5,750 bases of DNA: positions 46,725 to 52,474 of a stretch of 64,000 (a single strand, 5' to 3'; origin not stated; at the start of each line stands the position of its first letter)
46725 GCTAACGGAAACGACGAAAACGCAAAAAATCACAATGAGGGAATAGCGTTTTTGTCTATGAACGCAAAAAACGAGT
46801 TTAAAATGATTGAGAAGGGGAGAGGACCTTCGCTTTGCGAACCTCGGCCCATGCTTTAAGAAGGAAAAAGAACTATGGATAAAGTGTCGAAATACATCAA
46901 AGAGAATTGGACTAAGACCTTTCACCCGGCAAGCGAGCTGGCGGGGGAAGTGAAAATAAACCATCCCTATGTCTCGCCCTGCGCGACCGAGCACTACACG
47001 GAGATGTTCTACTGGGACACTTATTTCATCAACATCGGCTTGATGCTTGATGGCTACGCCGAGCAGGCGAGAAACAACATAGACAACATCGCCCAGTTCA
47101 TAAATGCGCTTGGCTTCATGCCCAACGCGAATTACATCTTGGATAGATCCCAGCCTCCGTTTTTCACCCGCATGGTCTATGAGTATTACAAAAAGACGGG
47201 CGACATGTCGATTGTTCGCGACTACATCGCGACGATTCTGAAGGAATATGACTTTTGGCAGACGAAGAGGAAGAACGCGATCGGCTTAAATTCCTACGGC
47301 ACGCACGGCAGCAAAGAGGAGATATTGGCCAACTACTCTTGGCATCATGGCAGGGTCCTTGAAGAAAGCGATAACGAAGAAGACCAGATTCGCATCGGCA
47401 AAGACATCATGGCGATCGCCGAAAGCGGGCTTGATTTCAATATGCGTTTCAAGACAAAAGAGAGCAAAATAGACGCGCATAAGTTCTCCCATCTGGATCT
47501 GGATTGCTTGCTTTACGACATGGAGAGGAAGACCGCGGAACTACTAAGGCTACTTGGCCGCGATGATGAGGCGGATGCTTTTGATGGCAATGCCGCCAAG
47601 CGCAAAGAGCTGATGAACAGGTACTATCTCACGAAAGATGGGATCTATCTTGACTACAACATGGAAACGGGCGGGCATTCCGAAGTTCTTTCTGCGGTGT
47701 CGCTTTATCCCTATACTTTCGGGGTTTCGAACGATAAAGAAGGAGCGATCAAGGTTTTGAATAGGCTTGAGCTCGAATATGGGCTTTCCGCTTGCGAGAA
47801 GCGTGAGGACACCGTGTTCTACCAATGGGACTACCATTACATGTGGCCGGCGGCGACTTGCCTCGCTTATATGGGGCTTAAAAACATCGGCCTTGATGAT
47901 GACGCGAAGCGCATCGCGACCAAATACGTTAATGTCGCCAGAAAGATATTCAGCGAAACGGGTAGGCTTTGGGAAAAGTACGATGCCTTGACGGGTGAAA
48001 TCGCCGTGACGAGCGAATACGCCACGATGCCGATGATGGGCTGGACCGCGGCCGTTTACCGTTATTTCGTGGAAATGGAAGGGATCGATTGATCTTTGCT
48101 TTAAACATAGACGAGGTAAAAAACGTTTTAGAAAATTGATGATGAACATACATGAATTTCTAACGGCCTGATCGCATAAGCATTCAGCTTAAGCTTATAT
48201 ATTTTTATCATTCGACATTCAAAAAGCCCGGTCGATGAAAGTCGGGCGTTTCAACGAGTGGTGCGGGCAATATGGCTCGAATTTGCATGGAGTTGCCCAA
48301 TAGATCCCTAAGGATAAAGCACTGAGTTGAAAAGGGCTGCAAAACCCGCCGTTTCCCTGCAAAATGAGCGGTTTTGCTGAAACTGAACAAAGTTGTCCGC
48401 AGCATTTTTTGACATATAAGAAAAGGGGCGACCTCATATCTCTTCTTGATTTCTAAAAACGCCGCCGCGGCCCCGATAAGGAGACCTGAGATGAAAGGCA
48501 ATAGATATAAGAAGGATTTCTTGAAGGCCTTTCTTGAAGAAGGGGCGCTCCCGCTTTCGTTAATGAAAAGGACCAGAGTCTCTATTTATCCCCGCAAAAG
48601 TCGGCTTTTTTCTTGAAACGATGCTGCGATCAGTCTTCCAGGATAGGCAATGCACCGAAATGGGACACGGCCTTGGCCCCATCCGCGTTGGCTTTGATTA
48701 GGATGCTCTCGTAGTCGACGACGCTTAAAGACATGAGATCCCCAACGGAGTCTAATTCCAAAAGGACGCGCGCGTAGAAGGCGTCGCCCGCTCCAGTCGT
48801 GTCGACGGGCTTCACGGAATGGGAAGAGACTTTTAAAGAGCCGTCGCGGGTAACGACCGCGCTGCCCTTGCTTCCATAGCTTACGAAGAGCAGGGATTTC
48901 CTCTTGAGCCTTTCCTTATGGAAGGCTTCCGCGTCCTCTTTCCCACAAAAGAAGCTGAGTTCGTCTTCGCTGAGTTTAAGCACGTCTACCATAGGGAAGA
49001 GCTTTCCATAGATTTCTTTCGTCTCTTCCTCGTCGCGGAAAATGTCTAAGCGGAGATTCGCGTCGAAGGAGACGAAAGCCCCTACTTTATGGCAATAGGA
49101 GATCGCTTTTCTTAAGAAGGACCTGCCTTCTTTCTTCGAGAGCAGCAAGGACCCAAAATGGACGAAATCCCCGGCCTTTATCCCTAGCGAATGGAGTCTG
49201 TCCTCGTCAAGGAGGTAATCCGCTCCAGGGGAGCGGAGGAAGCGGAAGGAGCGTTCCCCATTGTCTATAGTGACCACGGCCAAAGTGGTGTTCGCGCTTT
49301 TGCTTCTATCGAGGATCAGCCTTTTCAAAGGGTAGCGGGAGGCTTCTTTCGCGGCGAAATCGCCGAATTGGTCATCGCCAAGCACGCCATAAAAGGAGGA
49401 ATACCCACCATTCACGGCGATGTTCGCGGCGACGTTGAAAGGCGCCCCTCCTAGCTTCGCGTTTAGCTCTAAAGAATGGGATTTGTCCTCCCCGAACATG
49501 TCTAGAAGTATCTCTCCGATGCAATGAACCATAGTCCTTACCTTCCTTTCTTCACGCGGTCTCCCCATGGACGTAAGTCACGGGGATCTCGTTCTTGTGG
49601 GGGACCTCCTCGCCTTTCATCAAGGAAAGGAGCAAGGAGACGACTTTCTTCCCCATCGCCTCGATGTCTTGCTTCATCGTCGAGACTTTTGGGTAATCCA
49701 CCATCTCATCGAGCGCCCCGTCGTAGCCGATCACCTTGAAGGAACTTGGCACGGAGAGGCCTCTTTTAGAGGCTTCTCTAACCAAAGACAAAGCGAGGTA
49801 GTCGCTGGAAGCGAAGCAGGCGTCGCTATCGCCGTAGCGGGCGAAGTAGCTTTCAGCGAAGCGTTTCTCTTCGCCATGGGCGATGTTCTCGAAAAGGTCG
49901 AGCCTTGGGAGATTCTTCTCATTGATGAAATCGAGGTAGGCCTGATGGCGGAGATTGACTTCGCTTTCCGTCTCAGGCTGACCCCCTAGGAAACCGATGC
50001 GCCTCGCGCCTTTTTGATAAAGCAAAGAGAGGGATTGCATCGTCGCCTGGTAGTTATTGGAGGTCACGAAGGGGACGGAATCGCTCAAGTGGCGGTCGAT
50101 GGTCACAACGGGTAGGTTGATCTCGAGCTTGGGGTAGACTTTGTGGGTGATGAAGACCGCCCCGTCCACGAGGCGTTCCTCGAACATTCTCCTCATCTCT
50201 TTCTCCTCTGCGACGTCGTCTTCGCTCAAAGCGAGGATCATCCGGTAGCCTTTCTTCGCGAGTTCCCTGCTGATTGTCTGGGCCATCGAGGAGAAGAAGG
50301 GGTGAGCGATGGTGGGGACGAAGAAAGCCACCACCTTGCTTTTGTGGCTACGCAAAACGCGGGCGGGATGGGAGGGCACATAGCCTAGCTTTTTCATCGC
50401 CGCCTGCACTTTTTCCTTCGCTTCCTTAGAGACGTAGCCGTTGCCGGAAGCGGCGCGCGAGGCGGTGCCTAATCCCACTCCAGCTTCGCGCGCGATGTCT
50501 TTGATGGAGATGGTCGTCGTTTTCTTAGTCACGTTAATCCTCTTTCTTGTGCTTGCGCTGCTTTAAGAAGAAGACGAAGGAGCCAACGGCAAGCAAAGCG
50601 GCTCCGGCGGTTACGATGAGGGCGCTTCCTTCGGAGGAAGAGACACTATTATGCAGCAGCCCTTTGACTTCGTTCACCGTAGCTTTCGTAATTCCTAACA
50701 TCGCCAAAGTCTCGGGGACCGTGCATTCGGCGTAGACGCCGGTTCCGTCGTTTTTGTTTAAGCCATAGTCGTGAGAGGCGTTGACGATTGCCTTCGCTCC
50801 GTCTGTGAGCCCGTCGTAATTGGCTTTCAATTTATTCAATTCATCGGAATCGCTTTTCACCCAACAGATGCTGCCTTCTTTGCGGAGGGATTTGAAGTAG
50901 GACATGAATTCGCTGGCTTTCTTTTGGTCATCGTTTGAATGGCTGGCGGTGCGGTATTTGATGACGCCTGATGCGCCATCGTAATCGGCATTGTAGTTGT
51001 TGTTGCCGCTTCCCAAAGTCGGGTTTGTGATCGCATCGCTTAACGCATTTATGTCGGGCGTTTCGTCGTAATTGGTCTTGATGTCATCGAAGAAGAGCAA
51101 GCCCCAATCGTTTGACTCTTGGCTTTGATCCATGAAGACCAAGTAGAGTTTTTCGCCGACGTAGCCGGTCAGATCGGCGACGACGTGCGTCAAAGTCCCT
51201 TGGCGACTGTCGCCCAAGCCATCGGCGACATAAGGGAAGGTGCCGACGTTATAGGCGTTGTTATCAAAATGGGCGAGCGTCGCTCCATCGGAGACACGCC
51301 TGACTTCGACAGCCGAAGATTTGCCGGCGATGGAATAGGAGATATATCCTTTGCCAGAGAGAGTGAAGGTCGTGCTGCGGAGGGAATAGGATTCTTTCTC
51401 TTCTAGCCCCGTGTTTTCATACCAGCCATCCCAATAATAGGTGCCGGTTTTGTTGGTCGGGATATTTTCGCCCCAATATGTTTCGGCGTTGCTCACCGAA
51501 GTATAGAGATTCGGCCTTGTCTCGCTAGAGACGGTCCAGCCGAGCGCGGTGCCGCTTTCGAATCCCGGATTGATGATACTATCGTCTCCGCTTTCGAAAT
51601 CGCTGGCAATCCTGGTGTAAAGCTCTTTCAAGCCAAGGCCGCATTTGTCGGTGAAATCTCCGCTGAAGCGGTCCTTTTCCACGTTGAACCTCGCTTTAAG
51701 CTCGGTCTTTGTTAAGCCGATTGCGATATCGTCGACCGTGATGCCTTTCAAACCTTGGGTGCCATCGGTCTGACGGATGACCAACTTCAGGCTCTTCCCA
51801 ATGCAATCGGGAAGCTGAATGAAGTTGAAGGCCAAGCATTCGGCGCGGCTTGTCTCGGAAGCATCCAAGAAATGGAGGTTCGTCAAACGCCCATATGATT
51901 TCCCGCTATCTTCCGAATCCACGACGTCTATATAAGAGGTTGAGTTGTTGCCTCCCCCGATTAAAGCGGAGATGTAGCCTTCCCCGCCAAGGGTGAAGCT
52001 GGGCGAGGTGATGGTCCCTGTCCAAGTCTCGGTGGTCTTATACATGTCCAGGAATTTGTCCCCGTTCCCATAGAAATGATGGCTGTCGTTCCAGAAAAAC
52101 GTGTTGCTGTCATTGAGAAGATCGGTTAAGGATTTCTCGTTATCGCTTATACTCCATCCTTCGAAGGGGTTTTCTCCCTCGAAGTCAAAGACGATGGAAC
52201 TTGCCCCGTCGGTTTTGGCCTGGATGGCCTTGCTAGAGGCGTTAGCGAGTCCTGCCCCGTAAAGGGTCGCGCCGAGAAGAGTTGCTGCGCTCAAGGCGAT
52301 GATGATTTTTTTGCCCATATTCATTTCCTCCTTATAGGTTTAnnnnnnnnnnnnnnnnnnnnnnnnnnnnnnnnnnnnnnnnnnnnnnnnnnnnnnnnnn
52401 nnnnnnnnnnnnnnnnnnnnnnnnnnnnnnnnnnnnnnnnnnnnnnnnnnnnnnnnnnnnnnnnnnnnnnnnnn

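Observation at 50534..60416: Fructan locus with a CFTase-like architecture distributed over separate surface proteins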

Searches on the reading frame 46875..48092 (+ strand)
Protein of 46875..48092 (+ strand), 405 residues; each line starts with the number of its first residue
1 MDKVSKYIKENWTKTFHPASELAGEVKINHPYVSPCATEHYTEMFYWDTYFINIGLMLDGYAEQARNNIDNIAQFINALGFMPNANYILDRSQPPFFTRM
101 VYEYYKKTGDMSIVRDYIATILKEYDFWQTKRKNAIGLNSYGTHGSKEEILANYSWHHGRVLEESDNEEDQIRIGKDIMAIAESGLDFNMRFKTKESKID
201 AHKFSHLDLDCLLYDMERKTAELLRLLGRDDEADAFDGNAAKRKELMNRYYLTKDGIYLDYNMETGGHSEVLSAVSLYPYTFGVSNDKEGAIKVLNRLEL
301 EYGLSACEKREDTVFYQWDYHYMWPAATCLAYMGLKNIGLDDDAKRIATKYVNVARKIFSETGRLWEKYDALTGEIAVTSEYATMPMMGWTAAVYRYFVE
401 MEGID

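Call 67: search_protein_families(library=pfam, proteins=[window:46875-48092:+], max_evalue=0.00001)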
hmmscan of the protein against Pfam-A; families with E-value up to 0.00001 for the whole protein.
window:46875-48092:+ (405 aa): 2 families
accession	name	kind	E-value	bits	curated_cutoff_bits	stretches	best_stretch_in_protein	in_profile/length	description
PF01204.24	Trehalase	-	2.1e-65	222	21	1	19-401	106-510/512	Trehalase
PF22422.2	MGH1-like_GH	-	1.2e-21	78.2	27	1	90-382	63-353/356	Mannosylglycerate hydrolase MGH1-like glycoside hydrolase domain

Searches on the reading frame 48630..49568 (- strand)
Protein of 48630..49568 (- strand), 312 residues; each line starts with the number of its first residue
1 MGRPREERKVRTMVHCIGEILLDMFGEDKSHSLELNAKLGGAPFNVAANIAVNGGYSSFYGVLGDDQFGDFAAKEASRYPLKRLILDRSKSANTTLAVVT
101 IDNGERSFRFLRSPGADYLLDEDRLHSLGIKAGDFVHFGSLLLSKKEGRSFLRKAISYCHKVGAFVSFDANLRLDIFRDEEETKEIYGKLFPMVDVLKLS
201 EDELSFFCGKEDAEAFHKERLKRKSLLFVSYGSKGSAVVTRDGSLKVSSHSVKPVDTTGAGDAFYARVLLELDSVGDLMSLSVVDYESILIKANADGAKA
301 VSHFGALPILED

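Call 3: search_protein_families(library=pfam, proteins=[window:48630-49568:-], max_evalue=0.01)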
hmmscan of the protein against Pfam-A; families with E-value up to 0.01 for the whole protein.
window:48630-49568:- (312 aa): 1 family
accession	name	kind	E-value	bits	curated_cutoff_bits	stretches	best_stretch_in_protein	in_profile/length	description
PF00294.29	PfkB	-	7e-40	137.7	25.8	1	12-307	2-296/302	pfkB family carbohydrate kinase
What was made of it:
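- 48630..49568 (-): PfkB-family sugar kinase (fructokinase). Pfam PfkB E 7e-40 (call 3).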

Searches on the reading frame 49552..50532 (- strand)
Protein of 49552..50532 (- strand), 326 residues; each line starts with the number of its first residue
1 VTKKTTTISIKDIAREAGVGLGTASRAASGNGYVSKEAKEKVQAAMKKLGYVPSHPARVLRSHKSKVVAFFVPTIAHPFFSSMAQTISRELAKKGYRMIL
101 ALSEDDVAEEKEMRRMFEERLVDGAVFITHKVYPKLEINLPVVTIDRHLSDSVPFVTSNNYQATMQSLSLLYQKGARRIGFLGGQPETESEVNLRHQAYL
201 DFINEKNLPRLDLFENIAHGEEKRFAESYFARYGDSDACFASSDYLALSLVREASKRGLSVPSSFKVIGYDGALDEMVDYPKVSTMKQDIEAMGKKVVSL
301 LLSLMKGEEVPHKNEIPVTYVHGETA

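Call 3: search_protein_families(library=pfam, proteins=[window:49552-50532:-], max_evalue=0.01)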
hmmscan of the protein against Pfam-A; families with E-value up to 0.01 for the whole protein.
window:49552-50532:- (326 aa): 4 families
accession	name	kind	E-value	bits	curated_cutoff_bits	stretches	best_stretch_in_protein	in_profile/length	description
PF13377.12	Peripla_BP_3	-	3e-24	86.4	26.5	1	171-325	4-166/167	Periplasmic binding protein-like domain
PF00356.27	LacI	-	1.1e-15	57.5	27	1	9-54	1-46/46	Bacterial regulatory proteins, lacI family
PF00532.27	Peripla_BP_1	-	2.5e-15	57.1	22.2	1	67-321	3-278/281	Periplasmic binding proteins and sugar binding domain of LacI family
PF13407.12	Peripla_BP_4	-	1.8e-08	34.7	35.1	1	139-309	80-258/258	Periplasmic binding protein domain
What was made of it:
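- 49552..50532 (-): LacI-family regulator. Pfam LacI and Peripla_BP_3 (call 3).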

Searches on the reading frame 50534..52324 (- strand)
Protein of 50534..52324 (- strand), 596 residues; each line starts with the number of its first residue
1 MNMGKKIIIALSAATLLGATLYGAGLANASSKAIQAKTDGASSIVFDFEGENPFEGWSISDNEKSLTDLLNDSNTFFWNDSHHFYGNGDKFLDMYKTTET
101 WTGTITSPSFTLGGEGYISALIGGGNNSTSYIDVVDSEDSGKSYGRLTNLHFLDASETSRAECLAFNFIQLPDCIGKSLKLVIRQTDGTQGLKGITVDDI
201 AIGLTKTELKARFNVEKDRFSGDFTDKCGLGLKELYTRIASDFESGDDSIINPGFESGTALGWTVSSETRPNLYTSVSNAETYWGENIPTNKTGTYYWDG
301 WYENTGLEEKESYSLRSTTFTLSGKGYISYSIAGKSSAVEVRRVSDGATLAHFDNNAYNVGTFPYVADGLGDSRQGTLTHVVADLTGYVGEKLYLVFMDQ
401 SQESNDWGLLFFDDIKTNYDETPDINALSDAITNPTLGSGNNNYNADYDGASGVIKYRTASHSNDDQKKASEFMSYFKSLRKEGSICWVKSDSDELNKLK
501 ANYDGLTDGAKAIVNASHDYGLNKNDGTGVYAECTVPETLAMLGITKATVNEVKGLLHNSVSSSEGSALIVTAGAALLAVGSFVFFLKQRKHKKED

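Call 3: search_protein_families(library=pfam, proteins=[window:50534-52324:-], max_evalue=0.01)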
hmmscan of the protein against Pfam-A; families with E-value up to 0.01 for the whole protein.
window:50534-52324:- (596 aa): 0 families

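Call 4: search_protein_families(library=ncbifam, proteins=[window:50534-52324:-], max_evalue=0.01)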
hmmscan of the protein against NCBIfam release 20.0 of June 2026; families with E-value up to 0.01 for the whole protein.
window:50534-52324:- (596 aa): 0 families
